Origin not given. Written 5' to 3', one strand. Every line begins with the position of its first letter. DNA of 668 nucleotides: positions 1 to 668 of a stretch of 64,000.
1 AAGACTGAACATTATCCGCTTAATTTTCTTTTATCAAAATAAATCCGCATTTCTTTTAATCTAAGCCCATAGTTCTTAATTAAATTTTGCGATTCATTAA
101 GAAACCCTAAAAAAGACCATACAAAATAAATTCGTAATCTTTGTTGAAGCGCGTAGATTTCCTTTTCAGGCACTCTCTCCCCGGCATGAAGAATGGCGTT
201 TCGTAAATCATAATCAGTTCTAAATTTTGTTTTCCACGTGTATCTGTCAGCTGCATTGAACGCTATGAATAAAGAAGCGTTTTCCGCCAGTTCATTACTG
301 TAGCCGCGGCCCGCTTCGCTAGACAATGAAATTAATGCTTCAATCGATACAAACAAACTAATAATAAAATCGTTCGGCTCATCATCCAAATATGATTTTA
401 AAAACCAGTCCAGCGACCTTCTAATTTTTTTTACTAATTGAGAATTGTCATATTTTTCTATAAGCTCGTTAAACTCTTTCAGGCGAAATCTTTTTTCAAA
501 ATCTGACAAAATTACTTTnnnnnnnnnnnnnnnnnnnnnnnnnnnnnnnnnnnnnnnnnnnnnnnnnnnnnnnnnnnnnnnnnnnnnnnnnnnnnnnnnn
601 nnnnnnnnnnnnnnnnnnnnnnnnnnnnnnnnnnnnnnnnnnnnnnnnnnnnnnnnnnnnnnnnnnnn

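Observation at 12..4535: Candidate novel defence operon: SIR2-like NADase, membrane/TPR protein, 70-aa protein, 487-aa HEPN-like protein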

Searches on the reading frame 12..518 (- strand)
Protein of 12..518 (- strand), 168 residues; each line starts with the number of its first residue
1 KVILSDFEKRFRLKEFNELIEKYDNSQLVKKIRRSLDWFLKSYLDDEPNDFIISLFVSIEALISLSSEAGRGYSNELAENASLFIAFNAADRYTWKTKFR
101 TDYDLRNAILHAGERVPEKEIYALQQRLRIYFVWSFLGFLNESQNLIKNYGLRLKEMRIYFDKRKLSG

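Call 62: search_protein_families(library=pfam, proteins=[window:12-518:-], max_evalue=10)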
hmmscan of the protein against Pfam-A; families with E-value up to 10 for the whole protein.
window:12-518:- (168 aa): 0 families
